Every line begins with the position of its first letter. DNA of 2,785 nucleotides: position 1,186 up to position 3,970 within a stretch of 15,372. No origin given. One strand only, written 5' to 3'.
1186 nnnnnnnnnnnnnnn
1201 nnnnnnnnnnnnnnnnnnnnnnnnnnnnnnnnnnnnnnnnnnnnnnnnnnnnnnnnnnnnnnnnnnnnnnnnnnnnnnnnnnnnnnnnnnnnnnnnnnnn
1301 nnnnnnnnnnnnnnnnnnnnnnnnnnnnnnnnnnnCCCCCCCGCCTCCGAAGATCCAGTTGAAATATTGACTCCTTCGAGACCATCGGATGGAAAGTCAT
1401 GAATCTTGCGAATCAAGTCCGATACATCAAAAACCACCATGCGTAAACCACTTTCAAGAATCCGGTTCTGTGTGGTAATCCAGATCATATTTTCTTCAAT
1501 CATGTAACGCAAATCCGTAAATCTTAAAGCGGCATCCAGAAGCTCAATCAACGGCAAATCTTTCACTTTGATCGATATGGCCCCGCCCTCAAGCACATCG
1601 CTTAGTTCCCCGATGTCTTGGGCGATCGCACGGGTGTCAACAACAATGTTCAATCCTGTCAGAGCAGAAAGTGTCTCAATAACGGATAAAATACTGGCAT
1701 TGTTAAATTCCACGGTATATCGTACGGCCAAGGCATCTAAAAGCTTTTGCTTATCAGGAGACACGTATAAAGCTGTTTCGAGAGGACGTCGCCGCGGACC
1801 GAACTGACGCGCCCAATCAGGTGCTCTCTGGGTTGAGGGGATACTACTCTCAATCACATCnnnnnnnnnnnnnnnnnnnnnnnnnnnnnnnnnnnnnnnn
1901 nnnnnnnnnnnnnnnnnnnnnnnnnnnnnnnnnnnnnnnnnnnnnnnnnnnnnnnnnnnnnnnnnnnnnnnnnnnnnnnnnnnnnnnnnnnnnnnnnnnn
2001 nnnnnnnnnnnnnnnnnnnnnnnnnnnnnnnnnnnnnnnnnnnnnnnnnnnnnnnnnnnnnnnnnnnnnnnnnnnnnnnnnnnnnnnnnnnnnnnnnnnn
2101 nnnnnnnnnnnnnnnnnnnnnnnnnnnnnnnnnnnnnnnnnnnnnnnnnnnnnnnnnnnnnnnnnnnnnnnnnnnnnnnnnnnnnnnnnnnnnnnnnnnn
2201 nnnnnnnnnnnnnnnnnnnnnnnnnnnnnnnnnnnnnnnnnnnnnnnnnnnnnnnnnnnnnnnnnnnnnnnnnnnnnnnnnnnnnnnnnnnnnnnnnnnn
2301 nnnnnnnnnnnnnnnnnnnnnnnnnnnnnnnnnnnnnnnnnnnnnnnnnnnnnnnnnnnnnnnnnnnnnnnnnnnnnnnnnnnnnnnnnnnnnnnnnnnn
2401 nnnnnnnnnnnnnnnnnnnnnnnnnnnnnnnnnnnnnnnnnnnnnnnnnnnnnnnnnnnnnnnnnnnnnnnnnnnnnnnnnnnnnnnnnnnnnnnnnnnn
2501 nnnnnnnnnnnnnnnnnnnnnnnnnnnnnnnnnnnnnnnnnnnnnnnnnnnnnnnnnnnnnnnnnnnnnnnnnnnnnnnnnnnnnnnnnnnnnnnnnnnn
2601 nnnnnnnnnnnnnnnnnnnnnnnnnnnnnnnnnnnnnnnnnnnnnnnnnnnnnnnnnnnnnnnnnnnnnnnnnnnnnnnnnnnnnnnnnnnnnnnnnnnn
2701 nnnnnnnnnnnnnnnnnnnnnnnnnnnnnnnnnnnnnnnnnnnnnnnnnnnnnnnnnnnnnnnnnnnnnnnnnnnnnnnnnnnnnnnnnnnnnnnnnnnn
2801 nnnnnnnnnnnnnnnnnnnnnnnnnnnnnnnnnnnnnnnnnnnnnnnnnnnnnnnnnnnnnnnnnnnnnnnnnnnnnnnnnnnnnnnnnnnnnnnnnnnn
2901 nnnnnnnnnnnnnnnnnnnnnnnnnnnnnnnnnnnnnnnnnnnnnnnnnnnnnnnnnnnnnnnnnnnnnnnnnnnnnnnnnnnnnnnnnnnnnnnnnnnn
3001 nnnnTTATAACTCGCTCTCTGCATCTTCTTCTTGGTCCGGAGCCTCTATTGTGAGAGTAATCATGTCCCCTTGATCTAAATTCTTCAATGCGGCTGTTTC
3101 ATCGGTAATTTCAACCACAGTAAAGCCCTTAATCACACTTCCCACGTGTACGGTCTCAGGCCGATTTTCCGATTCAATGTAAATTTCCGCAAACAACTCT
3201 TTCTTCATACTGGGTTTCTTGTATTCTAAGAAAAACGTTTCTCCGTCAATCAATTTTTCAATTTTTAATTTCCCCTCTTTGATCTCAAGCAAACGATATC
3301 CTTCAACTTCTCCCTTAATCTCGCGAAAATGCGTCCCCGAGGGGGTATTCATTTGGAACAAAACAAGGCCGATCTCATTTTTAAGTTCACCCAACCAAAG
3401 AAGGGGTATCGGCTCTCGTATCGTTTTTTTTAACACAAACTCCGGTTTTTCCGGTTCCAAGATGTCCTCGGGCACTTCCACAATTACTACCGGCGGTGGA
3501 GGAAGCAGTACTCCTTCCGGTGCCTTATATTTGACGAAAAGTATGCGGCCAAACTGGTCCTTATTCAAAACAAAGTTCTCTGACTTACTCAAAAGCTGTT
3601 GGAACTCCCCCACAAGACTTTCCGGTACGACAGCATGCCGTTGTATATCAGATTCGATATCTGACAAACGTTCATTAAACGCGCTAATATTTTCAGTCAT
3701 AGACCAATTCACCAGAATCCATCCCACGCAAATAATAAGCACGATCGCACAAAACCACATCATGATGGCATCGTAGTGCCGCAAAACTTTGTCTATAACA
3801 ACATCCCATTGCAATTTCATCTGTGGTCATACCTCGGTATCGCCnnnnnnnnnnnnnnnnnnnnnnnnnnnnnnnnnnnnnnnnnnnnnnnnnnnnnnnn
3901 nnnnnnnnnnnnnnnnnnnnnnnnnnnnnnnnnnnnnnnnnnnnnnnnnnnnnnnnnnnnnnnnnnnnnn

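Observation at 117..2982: Secretin apparently split into two genes: a TPR/coiled-coil protein carrying the N0 (STN)-like domain, and a short secretin with its own signal peptide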

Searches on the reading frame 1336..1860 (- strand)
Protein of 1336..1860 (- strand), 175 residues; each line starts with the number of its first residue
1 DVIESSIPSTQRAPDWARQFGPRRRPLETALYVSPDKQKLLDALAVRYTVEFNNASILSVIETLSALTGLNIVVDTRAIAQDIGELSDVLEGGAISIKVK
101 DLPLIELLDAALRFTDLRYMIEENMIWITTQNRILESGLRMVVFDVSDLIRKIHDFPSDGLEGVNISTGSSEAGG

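Call 23: find_homologous_proteins(query=A1)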
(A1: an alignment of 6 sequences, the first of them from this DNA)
Query A1 (6 sequences) (175 aa, profile of the alignment): 6 proteins with E <= 0.001 among 4530 candidates.
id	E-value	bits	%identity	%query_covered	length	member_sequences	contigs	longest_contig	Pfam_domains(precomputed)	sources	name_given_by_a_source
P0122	6.6e-68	245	41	92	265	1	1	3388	-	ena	-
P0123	5.7e-50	187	93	81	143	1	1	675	-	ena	-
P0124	1.7e-13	68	32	91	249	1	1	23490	PF07660.20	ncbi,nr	ncbi:MAG: hypothetical protein HYY17_15825 [Planctomycetes bacterium]|nr:hypothetical protein [Planc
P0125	3.3e-12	64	32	72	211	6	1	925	-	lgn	-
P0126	1.4e-8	52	34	62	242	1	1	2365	-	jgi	jgi:uncharacterized membrane protein YgcG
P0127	6.9e-8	50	24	86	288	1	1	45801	-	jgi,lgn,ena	-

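Call 31: predict_structure(alignment_id=A3)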
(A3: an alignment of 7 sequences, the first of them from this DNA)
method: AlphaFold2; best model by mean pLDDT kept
length: 175 residues; sequences in the alignment: 7
mean_pLDDT: 66.9   pTM: 0.52
mean pLDDT of the five models: 66.9, 66.4, 61.3, 60.4, 39.5
residues with pLDDT >= 90: 1; 70-90: 102; 50-70: 4; < 50: 68
segments of 3 or more residues with pLDDT < 50: 1-31, 139-175
pLDDT, mean of each block of 10 residues (from residue 1): 40 45 40 68 82 88 86 86 81 81 87 85 84 69 45 44 39 36
secondary structure, 60 per line:
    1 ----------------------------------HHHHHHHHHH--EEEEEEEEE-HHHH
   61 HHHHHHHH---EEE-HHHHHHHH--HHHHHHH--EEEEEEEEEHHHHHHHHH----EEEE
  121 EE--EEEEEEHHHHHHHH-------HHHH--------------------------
elements in order: H35-44 E47-55 H57-68 E72-74 H76-83 H86-92 E95-103 H104-112 E117-122 E125-130 H131-138 H146-149
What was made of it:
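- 1447..1722 (-): N0/STN domain (ORF residues 435-526). AF2 pLDDT 81-88 with β-α-β-β-α-β-β order (call 31).
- On N0 / STN domain (PF07660, PF21305): AF2 core pLDDT 81-88 (call 31).
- Checked: The AF2 model of the last 175 aa has a core pLDDT of 81-88 (call 31).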

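Call 32: search_protein_families(library=pfam, proteins=[P0124], max_evalue=1)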
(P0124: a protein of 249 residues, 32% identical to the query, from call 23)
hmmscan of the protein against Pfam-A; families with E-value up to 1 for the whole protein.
P0124 (249 aa): 1 family
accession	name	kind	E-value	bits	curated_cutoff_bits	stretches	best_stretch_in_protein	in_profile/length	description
PF07660.19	STN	-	1.4e-06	28.4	28.4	2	57-87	12-42/52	Secretin and TonB N terminus short domain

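Call 34: search_protein_representatives(alignment_id=A3)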
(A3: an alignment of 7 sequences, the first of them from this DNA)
Query: 7 sequences, 228 profile positions. Proteins with E-value up to 0.001 (for the whole library): 26774; up to 1e-10: 13981; up to 1e-30: 1517. The best 150 are listed.
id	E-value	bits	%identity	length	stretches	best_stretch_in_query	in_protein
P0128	8.6e-152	519.3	-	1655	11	29-227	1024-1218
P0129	7.8e-142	486.7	-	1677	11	35-148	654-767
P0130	1.7e-125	433.2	-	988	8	21-130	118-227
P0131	6.2e-109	379.1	-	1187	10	32-143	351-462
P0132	3.7e-102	356.9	-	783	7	19-129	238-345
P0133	2.1e-97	341.3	-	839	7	22-145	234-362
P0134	2.3e-92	324.8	-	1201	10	19-144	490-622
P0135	2.6e-91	321.4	-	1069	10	9-140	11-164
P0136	6.1e-90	316.9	-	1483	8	36-143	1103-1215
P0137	1.4e-89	315.7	-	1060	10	26-145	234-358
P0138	5.2e-88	310.6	-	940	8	31-143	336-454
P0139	1.7e-86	305.6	-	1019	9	6-144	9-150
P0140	3.1e-86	304.8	-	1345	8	31-226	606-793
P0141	7.7e-86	303.5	-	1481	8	33-227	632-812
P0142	8.5e-86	303.4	-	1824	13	35-227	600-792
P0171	1.1e-72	260.5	-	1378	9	29-143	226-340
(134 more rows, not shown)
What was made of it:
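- Tried and rejected: That search returned mostly multi-repeat N0-N1 proteins rather than close relatives (call 34).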

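Call 36: fold_search(model_id=the predicted structure, library=pdb)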
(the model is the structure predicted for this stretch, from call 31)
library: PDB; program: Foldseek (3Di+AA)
matches with E <= 10: 287; with E <= 0.001: 6
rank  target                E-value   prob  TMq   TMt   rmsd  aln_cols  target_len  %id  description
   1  4ar0_MODEL_1_A        9.8e-06  1.00  0.40  0.53  13.7       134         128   17  N0 domain of Neisseria meningitidis Pilus assembly protein PilQ (released 2012-10-17)
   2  4av2_A                4.5e-04  1.00  0.36  0.23   2.4        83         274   19  Single particle electron microscopy of PilQ dodecameric complexes from Neisseria meningitidis. (released 2012-10-17)
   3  4m0n                  4.5e-04  1.00  0.37  0.31   7.3        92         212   24  Crystal structure of a putative anti-sigma factor (BDI_1681) from Parabacteroides distasonis ATCC 8503 at 1.65 A resolut (released 2013-10-16)
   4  4m0h_B                5.8e-04  1.00  0.38  0.32   6.8        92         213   23  Crystal structure of a putative anti-sigma factor (BDI_1681) from Parabacteroides distasonis ATCC 8503 at 2.50 A resol (released 2013-10-16)
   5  4m0h_A                7.1e-04  1.00  0.38  0.31   6.8        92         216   23  Crystal structure of a putative anti-sigma factor (BDI_1681) from Parabacteroides distasonis ATCC 8503 at 2.50 A resol (released 2013-10-16)
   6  2a02_MODEL_1_A        8.7e-04  1.00  0.35  0.67   2.9        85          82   24  Solution NMR Structure of the Periplasmic Signaling Domain of the Outer Membrane Iron Transporter PupA from Ps (released 2006-09-26)
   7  3jc8_Qa               1.1e-03  1.00  0.36  0.16   2.5        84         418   23  Architectural model of the type IVa pilus machine in a piliated state (released 2016-03-16)
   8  4jtm_A                1.3e-03  1.00  0.36  0.72   3.1        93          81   19  Structure of the N0 domain of the type II secretin from enterotoxigenic Escherichia coli (released 2013-07-03)
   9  7pmp_MODEL_1_A        2.3e-03  1.00  0.35  0.52  18.8       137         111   19  Solution structure of Legionella pneumophila LspD (released 2022-09-14)
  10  6w6m_A                2.7e-03  1.00  0.37  0.17   7.4       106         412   16  Single particle cryoEM structure of V. cholerae Type IV competence pilus secretin PilQ (released 2020-10-14)
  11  4ec5_B                4.5e-03  1.00  0.32  0.27   4.8        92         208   18  Crystal structure of the S210C (dimer) mutant from the N-terminal domain of the secretin XcpQ from Pseudomonas aerugin (released 2012-12-05)
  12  9ndy_E                4.8e-03  1.00  0.40  0.24   2.8       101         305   15  Composite baseplate asymmetric unit of JohannRWettstein (Bas63) (released 2025-11-19)
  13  3ezj_A                6.7e-03  1.00  0.35  0.31   2.1        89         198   19  Crystal structure of the N-terminal domain of the secretin GspD from ETEC determined with the assistance of a nanobody (released 2009-02-17)
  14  5ngi_B                7.7e-03  1.00  0.35  0.30   3.2        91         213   18  Structure of XcpQN012 (released 2018-01-24)
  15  5ngi_A                7.7e-03  1.00  0.34  0.29   3.0        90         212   22  Structure of XcpQN012 (released 2018-01-24)
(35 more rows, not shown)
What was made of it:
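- On Secretin superfamily (PF00263; PilQ/GspD/InvG/pIV): N0 lies at residues 435-526 of the neighbouring TPR protein (calls 31, 36).
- On N0 / STN domain (PF07660, PF21305): Foldseek hits include PilQ N0 4ar0 (E 9.8e-6), GspD N0 4jtm (TM 0.72 on the target) and PupA STN 2a02 (call 36).
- Checked: It is followed by M. xanthus PilQ, ETEC GspD N0 (TM 0.72 on the target) and PupA STN (call 36).
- It is confirmed on the TPR protein (calls 31, 36).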

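Call 53: find_related_loci(query=A1, collection=metagenome_contigs, flank=6000)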
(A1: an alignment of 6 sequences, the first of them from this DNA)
Query A1 (175 aa) in metagenome_contigs; peptide patterns used: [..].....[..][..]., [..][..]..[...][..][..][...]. (x = any residue, [..] = any of these).
200 stretches matched a pattern; 94 encode a relative of the query (tblastn E <= 1e-3); the best 80 are kept; 80 distinct loci.
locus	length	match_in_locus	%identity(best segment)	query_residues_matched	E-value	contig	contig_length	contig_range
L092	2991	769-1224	41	2-161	3e-37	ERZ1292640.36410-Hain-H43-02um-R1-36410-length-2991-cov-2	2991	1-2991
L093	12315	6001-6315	30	37-156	4e-9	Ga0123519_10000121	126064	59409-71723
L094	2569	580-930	28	23-147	3e-8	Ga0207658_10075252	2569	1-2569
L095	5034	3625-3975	26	23-147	5e-8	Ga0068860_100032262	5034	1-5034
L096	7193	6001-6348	32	46-171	6e-8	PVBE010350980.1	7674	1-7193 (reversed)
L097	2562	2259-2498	30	49-140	1e-7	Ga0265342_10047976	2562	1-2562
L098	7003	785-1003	31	49-134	2e-7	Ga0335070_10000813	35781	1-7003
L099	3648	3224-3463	30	49-140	1e-7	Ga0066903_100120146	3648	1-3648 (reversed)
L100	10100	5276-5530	31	37-134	2e-7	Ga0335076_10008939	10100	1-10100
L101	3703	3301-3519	29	49-134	2e-7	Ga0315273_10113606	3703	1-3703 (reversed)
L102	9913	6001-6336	28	36-147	3e-7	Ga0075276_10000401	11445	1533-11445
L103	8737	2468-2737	29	37-134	3e-7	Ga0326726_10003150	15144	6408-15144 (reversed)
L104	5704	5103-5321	31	49-134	2e-7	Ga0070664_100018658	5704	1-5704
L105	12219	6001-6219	29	49-134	3e-7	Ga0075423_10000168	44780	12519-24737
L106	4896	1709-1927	29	49-134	3e-7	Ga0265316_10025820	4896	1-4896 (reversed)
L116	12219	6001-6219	29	49-134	4e-7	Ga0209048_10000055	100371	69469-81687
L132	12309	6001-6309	28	37-147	6e-7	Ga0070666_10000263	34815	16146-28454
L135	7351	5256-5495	31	49-140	7e-7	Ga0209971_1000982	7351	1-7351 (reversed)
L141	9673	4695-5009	24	49-165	6e-7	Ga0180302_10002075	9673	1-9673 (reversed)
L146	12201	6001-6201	30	49-128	8e-7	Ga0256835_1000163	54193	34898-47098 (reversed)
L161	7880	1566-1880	23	49-165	1e-6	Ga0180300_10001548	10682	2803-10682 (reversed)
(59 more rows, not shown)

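Call 55: search_protein_families(library=pfam, proteins=[L093:4864-7518:+, L141:3489-6194:+, L161:348-3062:+, L095:1993-4911:+, L100:3689-6490:+, L105:4117-7179:+, L116:4354-7179:+, L132:3631-7245:+, L146:4702-7215:+, L135:3759-6431:+], max_evalue=0.001)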
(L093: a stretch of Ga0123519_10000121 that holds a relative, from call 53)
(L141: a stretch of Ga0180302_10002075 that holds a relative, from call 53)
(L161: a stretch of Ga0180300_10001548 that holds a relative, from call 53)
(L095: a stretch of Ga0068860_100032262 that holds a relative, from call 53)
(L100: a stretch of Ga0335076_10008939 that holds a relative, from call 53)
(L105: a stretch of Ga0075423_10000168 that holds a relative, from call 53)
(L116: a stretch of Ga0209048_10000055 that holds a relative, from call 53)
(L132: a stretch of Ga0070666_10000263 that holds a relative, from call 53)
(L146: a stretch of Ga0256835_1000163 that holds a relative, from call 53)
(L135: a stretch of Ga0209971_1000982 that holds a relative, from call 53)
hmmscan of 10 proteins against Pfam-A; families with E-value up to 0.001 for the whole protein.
L093:4864-7518:+ (885 aa): 5 families
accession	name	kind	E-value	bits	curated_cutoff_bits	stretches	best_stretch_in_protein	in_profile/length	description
PF00263.26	Secretin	-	8.7e-22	77.9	27.5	1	687-867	6-168/169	Bacterial type II and III secretion system protein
PF00515.34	TPR_1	-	4.1e-06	26.8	27.8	0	100-130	4-34/34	Tetratricopeptide repeat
PF07660.19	STN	-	0.00012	22.2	28.4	1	410-459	1-51/52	Secretin and TonB N terminus short domain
PF07719.23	TPR_2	-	0.00033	21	27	0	177-201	5-29/34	Tetratricopeptide repeat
PF21305.2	type_II_gspD_N0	-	0.00065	19.9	27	0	390-432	1-41/71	GspD-like, N0 domain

L141:3489-6194:+ (902 aa): 7 families
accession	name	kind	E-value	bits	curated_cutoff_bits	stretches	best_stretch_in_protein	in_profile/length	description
PF00263.26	Secretin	-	2.4e-19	70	27.5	1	712-884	14-168/169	Bacterial type II and III secretion system protein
PF14559.12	TPR_19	-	4.9e-06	27.2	25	0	295-319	7-31/68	Tetratricopeptide repeat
PF13432.12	TPR_16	-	1.7e-05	25.6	32.7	0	283-319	1-37/65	Tetratricopeptide repeat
PF21305.2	type_II_gspD_N0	-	9e-05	22.7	27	1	405-443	2-38/71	GspD-like, N0 domain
PF13428.12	TPR_14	-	0.00011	23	23.5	0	191-218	5-32/44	Tetratricopeptide repeat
PF07660.19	STN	-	0.00034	20.8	28.4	0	424-474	1-52/52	Secretin and TonB N terminus short domain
PF16344.10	FecR_C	-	0.00071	20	24.4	0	405-468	3-67/70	FecR, C-terminal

L161:348-3062:+ (905 aa): 8 families
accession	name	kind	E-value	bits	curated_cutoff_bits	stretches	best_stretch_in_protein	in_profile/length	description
PF00263.26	Secretin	-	1.2e-18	67.7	27.5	1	715-887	14-168/169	Bacterial type II and III secretion system protein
PF14559.12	TPR_19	-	8.1e-06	26.5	25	0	299-323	7-31/68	Tetratricopeptide repeat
PF13432.12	TPR_16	-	0.00015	22.5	32.7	0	287-323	1-37/65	Tetratricopeptide repeat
PF21305.2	type_II_gspD_N0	-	0.00027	21.2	27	1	409-447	2-38/71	GspD-like, N0 domain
PF13428.12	TPR_14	-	0.00031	21.6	23.5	0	195-222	5-32/44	Tetratricopeptide repeat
PF07660.19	STN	-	0.00061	20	28.4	0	428-478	1-52/52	Secretin and TonB N terminus short domain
PF07719.23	TPR_2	-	0.00073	19.9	27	0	288-316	6-34/34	Tetratricopeptide repeat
PF16344.10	FecR_C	-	0.00074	19.9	24.4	0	409-472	3-67/70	FecR, C-terminal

L095:1993-4911:+ (973 aa): 5 families
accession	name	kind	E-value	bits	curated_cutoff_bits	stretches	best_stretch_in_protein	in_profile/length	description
PF00263.26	Secretin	-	9.4e-44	149.4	27.5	1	815-972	1-168/169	Bacterial type II and III secretion system protein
PF11741.13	AMIN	-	2.1e-13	50.7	20.5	1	265-359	2-100/101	AMIN domain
PF03958.22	Secretin_N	-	3.4e-12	46.8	28.2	1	674-731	5-69/69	Bacterial type II/III secretion system short domain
PF07660.19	STN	-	1.6e-11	44.2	28.4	1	597-642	1-49/52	Secretin and TonB N terminus short domain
PF21305.2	type_II_gspD_N0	-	1.5e-09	38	27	1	577-627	1-52/71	GspD-like, N0 domain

L100:3689-6490:+ (934 aa): 5 families
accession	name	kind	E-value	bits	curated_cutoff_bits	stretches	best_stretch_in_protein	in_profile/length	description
PF00263.26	Secretin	-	3.5e-40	137.8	27.5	1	775-933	1-169/169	Bacterial type II and III secretion system protein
PF11741.13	AMIN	-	2.7e-14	53.5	20.5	1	255-343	8-99/101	AMIN domain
PF03958.22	Secretin_N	-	1e-12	48.5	28.2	1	640-697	5-69/69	Bacterial type II/III secretion system short domain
PF07660.19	STN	-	3.7e-09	36.7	28.4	1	563-608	1-49/52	Secretin and TonB N terminus short domain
PF21305.2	type_II_gspD_N0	-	7.1e-09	35.8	27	1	548-592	6-51/71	GspD-like, N0 domain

L105:4117-7179:+ (1021 aa): 5 families
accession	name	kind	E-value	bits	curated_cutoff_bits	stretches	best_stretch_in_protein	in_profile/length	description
PF00263.26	Secretin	-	1.1e-40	139.5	27.5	1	862-1020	1-169/169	Bacterial type II and III secretion system protein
PF11741.13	AMIN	-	8.9e-15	55.1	20.5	1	336-426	6-99/101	AMIN domain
PF03958.22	Secretin_N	-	1e-12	48.5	28.2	1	727-784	5-69/69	Bacterial type II/III secretion system short domain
PF07660.19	STN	-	6.2e-12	45.5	28.4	1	650-695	1-49/52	Secretin and TonB N terminus short domain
PF21305.2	type_II_gspD_N0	-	1.7e-11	44.2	27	1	630-679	1-51/71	GspD-like, N0 domain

L116:4354-7179:+ (942 aa): 5 families
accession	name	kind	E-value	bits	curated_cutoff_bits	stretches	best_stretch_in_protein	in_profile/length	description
PF00263.26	Secretin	-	1.7e-40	138.8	27.5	1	783-941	1-169/169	Bacterial type II and III secretion system protein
PF03958.22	Secretin_N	-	3.5e-14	53.2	28.2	1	648-705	5-69/69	Bacterial type II/III secretion system short domain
PF11741.13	AMIN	-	1.7e-12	47.8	20.5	1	272-356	12-99/101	AMIN domain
PF07660.19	STN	-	5.5e-12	45.7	28.4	1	571-616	1-49/52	Secretin and TonB N terminus short domain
PF21305.2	type_II_gspD_N0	-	1.1e-11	44.8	27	1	551-600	1-51/71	GspD-like, N0 domain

L132:3631-7245:+ (1205 aa): 5 families
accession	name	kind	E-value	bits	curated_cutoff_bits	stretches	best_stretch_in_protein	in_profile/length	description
PF00263.26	Secretin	-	4.9e-44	150.3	27.5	1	1047-1204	1-168/169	Bacterial type II and III secretion system protein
PF11741.13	AMIN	-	5.7e-13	49.3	20.5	1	494-588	2-100/101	AMIN domain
PF07660.19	STN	-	6.5e-13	48.7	28.4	1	829-874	1-49/52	Secretin and TonB N terminus short domain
PF03958.22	Secretin_N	-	5.3e-12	46.2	28.2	1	906-963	5-69/69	Bacterial type II/III secretion system short domain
PF21305.2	type_II_gspD_N0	-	1.2e-11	44.7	27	1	809-874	1-71/71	GspD-like, N0 domain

L146:4702-7215:+ (838 aa): 5 families
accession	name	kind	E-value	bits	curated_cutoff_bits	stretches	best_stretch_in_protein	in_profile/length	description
PF00263.26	Secretin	-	2.8e-47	160.9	27.5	1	679-837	1-169/169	Bacterial type II and III secretion system protein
PF03958.22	Secretin_N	-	2.4e-13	50.5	28.2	1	532-592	5-69/69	Bacterial type II/III secretion system short domain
PF11741.13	AMIN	-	7.7e-12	45.6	20.5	1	200-290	7-100/101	AMIN domain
PF07660.19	STN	-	3.8e-11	43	28.4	1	455-502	1-51/52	Secretin and TonB N terminus short domain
PF21305.2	type_II_gspD_N0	-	1.1e-09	38.4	27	1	436-500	2-71/71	GspD-like, N0 domain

L135:3759-6431:+ (891 aa): 5 families
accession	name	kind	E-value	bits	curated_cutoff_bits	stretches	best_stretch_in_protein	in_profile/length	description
PF00263.26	Secretin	-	1.4e-40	139.1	27.5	1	733-891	1-169/169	Bacterial type II and III secretion system protein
PF11741.13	AMIN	-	4.1e-18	65.8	20.5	1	224-317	5-100/101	AMIN domain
PF07660.19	STN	-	1.4e-12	47.6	28.4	1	521-566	1-49/52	Secretin and TonB N terminus short domain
PF03958.22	Secretin_N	-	7.6e-12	45.7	28.2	1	598-655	5-69/69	Bacterial type II/III secretion system short domain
PF21305.2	type_II_gspD_N0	-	3.2e-11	43.4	27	1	501-551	1-52/71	GspD-like, N0 domain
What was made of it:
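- TPR-N0-N1-Secretin proteins of 885-905 aa exist (call 55).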

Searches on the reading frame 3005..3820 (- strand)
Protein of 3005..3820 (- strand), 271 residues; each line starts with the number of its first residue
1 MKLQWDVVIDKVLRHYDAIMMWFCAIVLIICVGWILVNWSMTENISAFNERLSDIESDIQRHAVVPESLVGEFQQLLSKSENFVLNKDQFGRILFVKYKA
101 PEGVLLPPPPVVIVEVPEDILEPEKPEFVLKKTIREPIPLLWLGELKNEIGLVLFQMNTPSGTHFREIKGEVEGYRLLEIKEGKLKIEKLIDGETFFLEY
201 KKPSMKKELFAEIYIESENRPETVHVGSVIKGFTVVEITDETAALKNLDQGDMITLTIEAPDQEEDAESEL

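Call 4: search_protein_families(library=pfam, proteins=[window:3005-3820:-], max_evalue=0.1)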
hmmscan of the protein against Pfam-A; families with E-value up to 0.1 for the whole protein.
window:3005-3820:- (271 aa): 1 family
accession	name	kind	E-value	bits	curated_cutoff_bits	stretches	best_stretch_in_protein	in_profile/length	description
PF24838.2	8xMP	-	0.036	14.3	30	1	19-60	50-92/136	Octameric membrane protein family (8xMP)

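Call 80: search_solved_structures(query=A8, max_evalue=10)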
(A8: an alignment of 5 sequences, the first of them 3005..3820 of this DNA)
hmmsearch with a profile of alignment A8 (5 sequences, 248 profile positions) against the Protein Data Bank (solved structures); distinct sequences matched with E-value up to 10: 0.
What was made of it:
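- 3005..3820 (-): 271-aa membrane-anchored protein in the PilP position. No Pfam or PDB sequence match (calls 4, 80).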
